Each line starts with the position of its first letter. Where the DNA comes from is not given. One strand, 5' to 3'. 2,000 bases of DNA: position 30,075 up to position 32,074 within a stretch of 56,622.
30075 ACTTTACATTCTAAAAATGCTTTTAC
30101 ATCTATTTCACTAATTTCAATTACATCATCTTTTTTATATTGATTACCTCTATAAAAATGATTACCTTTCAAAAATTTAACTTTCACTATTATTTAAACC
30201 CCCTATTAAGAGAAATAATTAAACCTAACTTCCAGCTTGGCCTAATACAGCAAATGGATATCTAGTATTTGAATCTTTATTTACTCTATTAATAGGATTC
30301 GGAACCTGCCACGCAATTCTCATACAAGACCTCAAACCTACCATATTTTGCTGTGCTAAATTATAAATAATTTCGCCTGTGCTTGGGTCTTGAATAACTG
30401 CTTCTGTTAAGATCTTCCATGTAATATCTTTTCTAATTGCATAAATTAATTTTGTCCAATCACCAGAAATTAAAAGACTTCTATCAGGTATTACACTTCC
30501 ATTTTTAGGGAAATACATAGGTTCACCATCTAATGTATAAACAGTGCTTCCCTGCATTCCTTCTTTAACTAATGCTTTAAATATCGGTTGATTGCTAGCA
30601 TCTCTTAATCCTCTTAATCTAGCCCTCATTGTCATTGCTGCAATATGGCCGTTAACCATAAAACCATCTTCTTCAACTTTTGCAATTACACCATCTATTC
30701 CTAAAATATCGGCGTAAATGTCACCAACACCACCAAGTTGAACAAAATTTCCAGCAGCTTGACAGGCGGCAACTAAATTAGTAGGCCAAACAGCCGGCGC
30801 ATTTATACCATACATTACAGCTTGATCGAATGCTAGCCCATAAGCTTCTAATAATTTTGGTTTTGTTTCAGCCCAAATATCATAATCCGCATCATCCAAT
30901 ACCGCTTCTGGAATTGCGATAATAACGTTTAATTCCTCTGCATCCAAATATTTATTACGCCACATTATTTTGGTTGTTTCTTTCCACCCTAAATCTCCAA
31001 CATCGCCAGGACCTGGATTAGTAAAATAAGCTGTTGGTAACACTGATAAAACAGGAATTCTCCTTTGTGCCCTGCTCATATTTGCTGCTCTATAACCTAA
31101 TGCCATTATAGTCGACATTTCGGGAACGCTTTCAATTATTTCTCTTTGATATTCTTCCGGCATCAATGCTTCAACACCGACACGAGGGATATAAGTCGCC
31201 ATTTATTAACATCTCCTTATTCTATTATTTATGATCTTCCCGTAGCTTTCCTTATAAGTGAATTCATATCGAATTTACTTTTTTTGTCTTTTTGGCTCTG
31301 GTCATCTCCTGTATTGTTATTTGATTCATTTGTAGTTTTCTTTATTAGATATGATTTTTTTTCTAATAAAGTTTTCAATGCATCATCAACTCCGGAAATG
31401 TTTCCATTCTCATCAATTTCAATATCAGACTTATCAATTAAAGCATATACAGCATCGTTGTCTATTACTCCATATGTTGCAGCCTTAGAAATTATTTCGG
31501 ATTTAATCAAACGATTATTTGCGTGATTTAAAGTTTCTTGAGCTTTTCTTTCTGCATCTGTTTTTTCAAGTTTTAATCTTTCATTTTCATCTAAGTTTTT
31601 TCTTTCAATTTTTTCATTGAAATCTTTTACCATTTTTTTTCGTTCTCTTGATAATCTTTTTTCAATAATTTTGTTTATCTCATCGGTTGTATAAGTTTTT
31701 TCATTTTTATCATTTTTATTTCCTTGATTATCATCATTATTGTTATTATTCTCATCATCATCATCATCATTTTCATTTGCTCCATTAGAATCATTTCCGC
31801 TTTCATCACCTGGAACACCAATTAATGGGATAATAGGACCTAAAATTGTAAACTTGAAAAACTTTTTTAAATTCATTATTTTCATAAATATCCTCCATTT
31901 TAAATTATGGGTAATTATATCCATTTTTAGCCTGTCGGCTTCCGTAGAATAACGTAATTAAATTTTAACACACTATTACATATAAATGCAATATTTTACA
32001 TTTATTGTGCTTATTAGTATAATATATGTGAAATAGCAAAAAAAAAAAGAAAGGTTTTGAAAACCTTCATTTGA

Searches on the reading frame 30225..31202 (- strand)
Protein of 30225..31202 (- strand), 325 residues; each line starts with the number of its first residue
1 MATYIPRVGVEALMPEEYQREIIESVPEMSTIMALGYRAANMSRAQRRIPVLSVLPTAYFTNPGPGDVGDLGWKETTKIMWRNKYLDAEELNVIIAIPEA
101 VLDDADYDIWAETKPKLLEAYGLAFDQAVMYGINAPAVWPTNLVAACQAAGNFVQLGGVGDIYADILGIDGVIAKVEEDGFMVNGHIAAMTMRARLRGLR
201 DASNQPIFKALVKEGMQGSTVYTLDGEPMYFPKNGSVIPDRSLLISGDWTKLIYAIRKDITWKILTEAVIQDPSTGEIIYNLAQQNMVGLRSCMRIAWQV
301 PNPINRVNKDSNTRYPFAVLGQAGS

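Call 7: search_protein_families(library=phrogs, proteins=[window:30225-31202:-], max_evalue=0.001)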
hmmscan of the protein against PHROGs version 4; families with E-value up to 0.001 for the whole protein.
window:30225-31202:- (325 aa): 1 family
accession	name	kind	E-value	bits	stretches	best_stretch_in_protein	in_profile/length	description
phrog_10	-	head and packaging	6.3e-30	105.8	1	10-303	365-627/752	major head protein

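Call 45: search_dna_similar(query=window:30225-31202:-, collection=phages, mode=protein, max_rows=15)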
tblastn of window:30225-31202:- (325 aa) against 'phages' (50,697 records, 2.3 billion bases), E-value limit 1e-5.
Records with a match: 720; places in all: 720; records where one place covers at least 80% of the query: 704.
Best place of each record, by identity: <60% 720.
By first word of the organism name: Mycobacterium 355; Microbacterium 192; Staphylococcus 116; Arthrobacter 14; Gordonia 8; Streptococcus 6; Listeria 6; Bacteriophage 4; Enterococcus 4; Faecalibacterium 2; and 11 more.
By host as written in the record: Mycobacterium smegmatis mc2 155 236; Microbacterium foliorum NRRL B-24224 SEA 94; Microbacterium foliorum NRRL B-24224 77; Mycobacterium smegmatis mc#155 54; Staphylococcus aureus 53; - 33; Mycobacterium smegmatis mc2155 21; Arthrobacter globiformis NRRL B-2979 SEA 10; and 73 more.
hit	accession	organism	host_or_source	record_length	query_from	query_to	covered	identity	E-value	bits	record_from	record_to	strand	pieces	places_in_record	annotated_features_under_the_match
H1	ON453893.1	Acutalibacter phage Fontainebleau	Acutalibacter muris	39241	2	323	99%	48.8%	1e-97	321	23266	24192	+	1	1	major head protein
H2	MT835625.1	Bacteriophage sp.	human fecal samples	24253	5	324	98%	47.5%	7e-90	298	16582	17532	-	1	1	record has no annotation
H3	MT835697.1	Bacteriophage sp.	human fecal samples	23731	5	320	97%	46.1%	3e-81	274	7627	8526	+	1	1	record has no annotation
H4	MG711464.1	Faecalibacterium phage FP_Lugh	Faecalibacterium prausnitzii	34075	5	320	97%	46.1%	3e-81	274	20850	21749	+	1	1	major capsid protein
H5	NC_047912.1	Faecalibacterium phage FP_Lugh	Faecalibacterium prausnitzii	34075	5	320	97%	46.1%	3e-81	274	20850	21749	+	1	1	major head protein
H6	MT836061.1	Bacteriophage sp.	human fecal samples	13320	5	320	97%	44.9%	6e-79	267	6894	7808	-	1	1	record has no annotation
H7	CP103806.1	Clostridioides phage Hain-Saunders-2022a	Clostridioides difficile ST632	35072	1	310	95%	44.8%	3e-80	271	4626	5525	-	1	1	phage major capsid protein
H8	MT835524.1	Bacteriophage sp.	human fecal samples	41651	5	320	97%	43.7%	7e-72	247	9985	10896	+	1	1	record has no annotation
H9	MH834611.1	Arthrobacter phage Eileen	Arthrobacter globiformis NRRL B-2979 SEA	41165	7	320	97%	41.1%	6e-67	233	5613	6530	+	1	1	6: major capsid protein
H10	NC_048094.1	Arthrobacter phage Eileen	Arthrobacter globiformis NRRL B-2979 SEA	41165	7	320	97%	41.1%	6e-67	233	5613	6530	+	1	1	6: major capsid protein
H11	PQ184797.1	Arthrobacter phage Karkharias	Arthrobacter globiformis B-2979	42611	7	320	97%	41.1%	6e-67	233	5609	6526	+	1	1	6: major capsid protein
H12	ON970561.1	Arthrobacter phage GlobiWarming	Arthrobacter globiformis NRRL B-2979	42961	7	320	97%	41.1%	6e-67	233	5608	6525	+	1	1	6: major capsid protein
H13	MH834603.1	Arthrobacter phage Bridgette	Arthrobacter globiformis NRRL B-2979 SEA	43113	7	320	97%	41.1%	6e-67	233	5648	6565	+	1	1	6: major capsid protein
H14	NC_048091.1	Arthrobacter phage Bridgette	Arthrobacter globiformis NRRL B-2979 SEA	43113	7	320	97%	41.1%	6e-67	233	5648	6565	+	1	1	6: major capsid protein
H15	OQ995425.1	Arthrobacter phage PeggyLeg03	Arthrobacter globiformis NRRL B-2979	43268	7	320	97%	41.1%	6e-67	233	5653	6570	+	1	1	6: major capsid protein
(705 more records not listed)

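Call 51: get_annotated_region(hit=H1, flank=9000)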
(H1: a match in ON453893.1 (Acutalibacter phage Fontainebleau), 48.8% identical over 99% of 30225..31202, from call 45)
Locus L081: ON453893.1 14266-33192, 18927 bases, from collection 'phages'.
description: Acutalibacter phage Fontainebleau, complete genome.
organism: Acutalibacter phage Fontainebleau (NCBI taxid 2951965)
taxonomy: Viruses
host: Acutalibacter muris; source: feces; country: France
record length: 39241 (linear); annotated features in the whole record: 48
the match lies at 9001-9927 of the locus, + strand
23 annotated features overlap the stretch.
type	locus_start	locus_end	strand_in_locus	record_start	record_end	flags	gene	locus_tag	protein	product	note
CDS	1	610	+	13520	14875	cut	-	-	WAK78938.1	DNA helicase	rasttk_feature_creation_tool=/opt/patric-common/ runtime/bin/phanotate version 1.5.0; HHpred against PHROGS v3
CDS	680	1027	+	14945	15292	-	-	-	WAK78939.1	nucleoside 2-deoxyribosyltransferase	rasttk_feature_creation_tool=/opt/patric-common/ runtime/bin/phanotate version 1.5.0; HHpred against PHROGS v3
CDS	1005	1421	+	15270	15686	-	-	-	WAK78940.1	transcriptional regulator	rasttk_feature_creation_tool=/opt/patric-common/ runtime/bin/phanotate version 1.5.0; HHpred against PHROGS v3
CDS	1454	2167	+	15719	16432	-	-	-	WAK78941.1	type II, N6M-methyladenine DNA methyltransferase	rasttk_feature_creation_tool=/opt/patric-common/ runtime/bin/phanotate version 1.5.0; ...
CDS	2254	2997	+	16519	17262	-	-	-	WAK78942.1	terminase small subunit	rasttk_feature_creation_tool=/opt/patric-common/ runtime/bin/phanotate version 1.5.0; HHpred against PHROGS v3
CDS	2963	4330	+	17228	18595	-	-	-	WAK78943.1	terminase large subunit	rasttk_feature_creation_tool=/opt/patric-common/ runtime/bin/phanotate version 1.5.0; HHpred against PHROGS v3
CDS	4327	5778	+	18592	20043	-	-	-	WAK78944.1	portal protein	rasttk_feature_creation_tool=/opt/patric-common/ runtime/bin/phanotate version 1.5.0; HHpred against PHROGS v3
CDS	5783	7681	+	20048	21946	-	-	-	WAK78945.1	minor head protein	rasttk_feature_creation_tool=/opt/patric-common/ runtime/bin/phanotate version 1.5.0; ...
CDS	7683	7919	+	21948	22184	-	-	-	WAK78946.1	hypothetical protein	rasttk_feature_creation_tool=/opt/patric-common/ runtime/bin/phanotate version 1.5.0; ...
CDS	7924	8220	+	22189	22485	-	-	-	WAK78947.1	peptidase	rasttk_feature_creation_tool=/opt/patric-common/ runtime/bin/phanotate version 1.5.0; HHpred against PHROGS v3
CDS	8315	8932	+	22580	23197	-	-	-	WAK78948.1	head scaffolding protein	rasttk_feature_creation_tool=/opt/patric-common/ runtime/bin/phanotate version 1.5.0; HHpred against PHROGS v3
CDS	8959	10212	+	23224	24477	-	-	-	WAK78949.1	major head protein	rasttk_feature_creation_tool=/opt/patric-common/ runtime/bin/phanotate version 1.5.0; HHpred against PHROGS v3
CDS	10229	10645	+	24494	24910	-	-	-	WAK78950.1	head-tail protein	rasttk_feature_creation_tool=/opt/patric-common/ runtime/bin/phanotate version 1.5.0; HHpred against PHROGS v3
CDS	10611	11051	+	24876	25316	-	-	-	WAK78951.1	hypothetical protein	rasttk_feature_creation_tool=/opt/patric-common/ runtime/bin/phanotate version 1.5.0; ...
CDS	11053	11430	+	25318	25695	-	-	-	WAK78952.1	minor head protein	rasttk_feature_creation_tool=/opt/patric-common/ runtime/bin/phanotate version 1.5.0; HHpred against PHROGS v3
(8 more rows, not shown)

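Call 52: get_annotated_region(hit=H4, flank=6000)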
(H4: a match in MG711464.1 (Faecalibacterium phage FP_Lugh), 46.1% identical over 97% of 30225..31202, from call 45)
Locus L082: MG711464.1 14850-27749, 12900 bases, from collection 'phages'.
description: Faecalibacterium phage FP_Lugh, complete genome.
organism: Faecalibacterium phage FP_Lugh (NCBI taxid 2070184)
taxonomy: Viruses; Duplodnaviria; Heunggongvirae; Uroviricota; Caudoviricetes; Lughvirus; Lughvirus lugh
host: Faecalibacterium prausnitzii; source: -; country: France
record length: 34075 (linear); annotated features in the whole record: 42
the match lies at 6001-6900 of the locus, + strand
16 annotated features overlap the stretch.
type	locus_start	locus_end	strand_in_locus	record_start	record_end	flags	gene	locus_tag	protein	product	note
CDS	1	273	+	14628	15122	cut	-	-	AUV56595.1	terminase small subunit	rasttk_feature_creation_tool=prodigal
CDS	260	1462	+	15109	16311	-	-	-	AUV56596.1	terminase large subunit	rasttk_feature_creation_tool=prodigal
CDS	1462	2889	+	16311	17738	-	-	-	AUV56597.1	portal protein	rasttk_feature_creation_tool=prodigal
CDS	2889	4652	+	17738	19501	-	-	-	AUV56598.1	minor capsid protein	rasttk_feature_creation_tool=prodigal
CDS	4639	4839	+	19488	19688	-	-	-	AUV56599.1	hypothetical protein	rasttk_feature_creation_tool=prodigal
CDS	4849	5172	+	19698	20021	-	-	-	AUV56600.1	hypothetical protein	rasttk_feature_creation_tool=prodigal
CDS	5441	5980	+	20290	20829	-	-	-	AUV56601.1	minor structural protein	rasttk_feature_creation_tool=prodigal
CDS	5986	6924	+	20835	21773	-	-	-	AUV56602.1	major capsid protein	rasttk_feature_creation_tool=prodigal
CDS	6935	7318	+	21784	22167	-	-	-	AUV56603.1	adaptor protein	rasttk_feature_creation_tool=prodigal; Adaptor protein Ad1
CDS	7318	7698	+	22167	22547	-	-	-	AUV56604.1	hypothetical protein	rasttk_feature_creation_tool=prodigal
CDS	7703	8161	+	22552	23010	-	-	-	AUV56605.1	neck protein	rasttk_feature_creation_tool=prodigal; Neck protein Ne1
CDS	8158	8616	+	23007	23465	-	-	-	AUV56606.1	tail completion protein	rasttk_feature_creation_tool=prodigal; FIG00514492: Tail completion protein Tc1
CDS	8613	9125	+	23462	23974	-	-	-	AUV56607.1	major tail protein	rasttk_feature_creation_tool=prodigal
CDS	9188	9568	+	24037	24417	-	-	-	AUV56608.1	hypothetical protein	rasttk_feature_creation_tool=prodigal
CDS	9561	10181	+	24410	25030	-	-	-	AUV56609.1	putative tail protein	rasttk_feature_creation_tool=prodigal; Putative tail protein, Phage_GP15 family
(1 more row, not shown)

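Call 53: get_annotated_region(hit=H7, flank=6000)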
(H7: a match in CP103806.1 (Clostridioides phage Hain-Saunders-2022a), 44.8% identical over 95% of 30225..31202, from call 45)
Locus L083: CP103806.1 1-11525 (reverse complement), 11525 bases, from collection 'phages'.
description: Clostridioides phage Hain-Saunders-2022a, complete genome.
organism: Clostridioides phage Hain-Saunders-2022a (NCBI taxid 2998861)
taxonomy: Viruses; Duplodnaviria; Heunggongvirae; Uroviricota; Caudoviricetes; Leicestervirus
host: Clostridioides difficile ST632; source: soil; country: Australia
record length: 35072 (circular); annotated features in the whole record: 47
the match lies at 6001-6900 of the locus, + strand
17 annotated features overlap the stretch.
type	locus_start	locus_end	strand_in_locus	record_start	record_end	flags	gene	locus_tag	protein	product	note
CDS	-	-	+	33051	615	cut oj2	-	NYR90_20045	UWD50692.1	phage tail tape measure protein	Derived by automated computational analysis using gene prediction method: GeneMarkS-2+.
CDS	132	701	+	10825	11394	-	-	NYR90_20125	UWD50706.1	recombinase family protein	Derived by automated computational analysis using gene prediction method: Protein Homology. GO_function: GO:0000150 - ...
CDS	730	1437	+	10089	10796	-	terS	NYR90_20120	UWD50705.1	phage terminase small subunit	Derived by automated computational analysis using gene prediction method: Protein Homology.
CDS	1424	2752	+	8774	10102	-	-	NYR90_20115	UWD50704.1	PBSX family phage terminase large subunit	Derived by automated computational analysis using gene prediction method: Protein Homology.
CDS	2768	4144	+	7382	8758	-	-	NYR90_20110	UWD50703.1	phage portal protein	Derived by automated computational analysis using gene prediction method: Protein Homology.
CDS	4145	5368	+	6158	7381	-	-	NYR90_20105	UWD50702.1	phage minor capsid protein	Derived by automated computational analysis using gene prediction method: Protein Homology.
CDS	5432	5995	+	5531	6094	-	-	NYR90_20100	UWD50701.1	phage scaffolding protein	Derived by automated computational analysis using gene prediction method: Protein Homology.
CDS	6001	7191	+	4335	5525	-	-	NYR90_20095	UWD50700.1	phage major capsid protein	Derived by automated computational analysis using gene prediction method: Protein Homology. GO_component: GO:0044423 - ...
CDS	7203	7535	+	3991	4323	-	-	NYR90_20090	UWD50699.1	hypothetical protein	Derived by automated computational analysis using gene prediction method: Protein Homology.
CDS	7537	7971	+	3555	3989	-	-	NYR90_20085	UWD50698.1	hypothetical protein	Derived by automated computational analysis using gene prediction method: GeneMarkS-2+.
CDS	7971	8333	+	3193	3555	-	-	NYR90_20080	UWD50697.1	minor capsid protein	Derived by automated computational analysis using gene prediction method: Protein Homology.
CDS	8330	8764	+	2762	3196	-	-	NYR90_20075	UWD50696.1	chloramphenicol resistance protein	Derived by automated computational analysis using gene prediction method: Protein Homology.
CDS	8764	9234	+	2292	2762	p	-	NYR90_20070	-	hypothetical protein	incomplete; partial on complete genome; missing C-terminus; Derived by automated computational analysis using gene ...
CDS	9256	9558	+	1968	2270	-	-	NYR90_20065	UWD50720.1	hypothetical protein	Derived by automated computational analysis using gene prediction method: Protein Homology.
CDS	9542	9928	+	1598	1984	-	-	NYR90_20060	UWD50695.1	hypothetical protein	Derived by automated computational analysis using gene prediction method: GeneMarkS-2+.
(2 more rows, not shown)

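Call 54: get_annotated_region(hit=H9, flank=3000)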
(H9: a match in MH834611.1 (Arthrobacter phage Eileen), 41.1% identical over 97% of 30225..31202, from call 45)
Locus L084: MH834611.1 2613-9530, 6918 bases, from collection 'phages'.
description: Arthrobacter phage Eileen, complete genome.
organism: Arthrobacter phage Eileen (NCBI taxid 2419956)
taxonomy: Viruses; Duplodnaviria; Heunggongvirae; Uroviricota; Caudoviricetes; Bridgettevirus; Bridgettevirus eileen
host: Arthrobacter globiformis NRRL B-2979 SEA; source: soil; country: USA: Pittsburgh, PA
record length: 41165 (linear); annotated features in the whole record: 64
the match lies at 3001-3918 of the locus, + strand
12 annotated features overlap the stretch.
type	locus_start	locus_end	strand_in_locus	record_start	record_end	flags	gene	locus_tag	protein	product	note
CDS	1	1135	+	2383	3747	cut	3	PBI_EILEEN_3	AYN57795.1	portal protein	-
CDS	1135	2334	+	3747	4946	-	4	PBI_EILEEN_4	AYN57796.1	MuF-like minor capsid protein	-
CDS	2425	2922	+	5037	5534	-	5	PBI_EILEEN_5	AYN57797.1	scaffolding protein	-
CDS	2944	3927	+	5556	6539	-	6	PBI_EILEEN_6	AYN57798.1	major capsid protein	-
CDS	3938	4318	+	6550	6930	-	7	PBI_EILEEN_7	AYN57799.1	hypothetical protein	-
CDS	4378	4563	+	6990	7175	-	8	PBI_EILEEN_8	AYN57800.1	hypothetical protein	-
CDS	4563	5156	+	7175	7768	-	9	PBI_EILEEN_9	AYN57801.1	head-to-tail adaptor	-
CDS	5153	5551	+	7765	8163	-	10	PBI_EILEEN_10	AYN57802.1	head-to-tail stopper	-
CDS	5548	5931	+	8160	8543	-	11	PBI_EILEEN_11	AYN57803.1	hypothetical protein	-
CDS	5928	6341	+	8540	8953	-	12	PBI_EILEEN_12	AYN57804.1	tail terminator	-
CDS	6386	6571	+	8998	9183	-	13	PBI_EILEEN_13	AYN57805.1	hypothetical protein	-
CDS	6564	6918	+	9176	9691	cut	14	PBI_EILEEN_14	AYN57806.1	major tail protein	-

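Call 68: find_related_loci(query=A3, collection=viral_contigs, flank=10000)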
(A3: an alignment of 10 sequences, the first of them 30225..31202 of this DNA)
Query A3 (325 aa) in viral_contigs; peptide patterns used: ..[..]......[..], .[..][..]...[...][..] (x = any residue, [..] = any of these).
600 stretches matched a pattern (row limit reached: there are more); 590 encode a relative of the query (tblastn E <= 1e-3); the best 80 are kept; 80 distinct loci.
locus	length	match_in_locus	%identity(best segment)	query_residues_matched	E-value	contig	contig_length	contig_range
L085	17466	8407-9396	69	3-325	2e-153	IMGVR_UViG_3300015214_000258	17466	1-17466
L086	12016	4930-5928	65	1-325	8e-152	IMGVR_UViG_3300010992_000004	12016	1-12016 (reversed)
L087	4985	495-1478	67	4-325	2e-153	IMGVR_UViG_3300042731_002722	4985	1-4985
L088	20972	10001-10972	66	4-325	2e-149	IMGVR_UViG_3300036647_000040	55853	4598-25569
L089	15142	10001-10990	65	3-325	1e-147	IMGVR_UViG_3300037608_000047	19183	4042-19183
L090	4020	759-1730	65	3-325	2e-150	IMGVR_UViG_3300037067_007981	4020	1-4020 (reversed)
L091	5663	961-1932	64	3-325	6e-147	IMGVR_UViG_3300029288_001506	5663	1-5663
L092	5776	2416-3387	64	3-325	8e-147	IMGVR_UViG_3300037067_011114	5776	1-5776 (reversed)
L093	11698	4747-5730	64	1-325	2e-144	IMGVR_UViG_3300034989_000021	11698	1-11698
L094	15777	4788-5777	64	1-325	9e-144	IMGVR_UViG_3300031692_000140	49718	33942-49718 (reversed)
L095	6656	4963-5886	61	5-323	8e-127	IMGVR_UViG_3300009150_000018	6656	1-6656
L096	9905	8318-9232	58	5-320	9e-121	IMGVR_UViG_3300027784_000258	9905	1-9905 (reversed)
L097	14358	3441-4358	58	5-321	5e-119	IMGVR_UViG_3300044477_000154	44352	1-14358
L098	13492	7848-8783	58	1-320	1e-118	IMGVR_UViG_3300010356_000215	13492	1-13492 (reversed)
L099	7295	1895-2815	56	3-320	2e-118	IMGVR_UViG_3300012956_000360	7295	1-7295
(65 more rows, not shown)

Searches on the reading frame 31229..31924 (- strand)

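Call 27: search_protein_families(library=phrogs, proteins=[window:31229-31924:-], max_evalue=0.001)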
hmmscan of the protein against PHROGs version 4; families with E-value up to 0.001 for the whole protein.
window:31229-31924:- (231 aa): 5 families
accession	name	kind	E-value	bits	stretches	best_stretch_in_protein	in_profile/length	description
phrog_2303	-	head and packaging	1.3e-14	55.6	1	42-229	17-217/219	head scaffolding protein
phrog_194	-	head and packaging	1.5e-12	48.9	1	99-214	76-191/335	head scaffolding protein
phrog_4708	-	head and packaging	4e-12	47.4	1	30-216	22-219/245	head scaffolding protein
phrog_4866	-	head and packaging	7.7e-11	43.3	1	40-205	34-206/245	head scaffolding protein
phrog_172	-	head and packaging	0.00034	21.7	0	50-209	32-193/229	head scaffolding protein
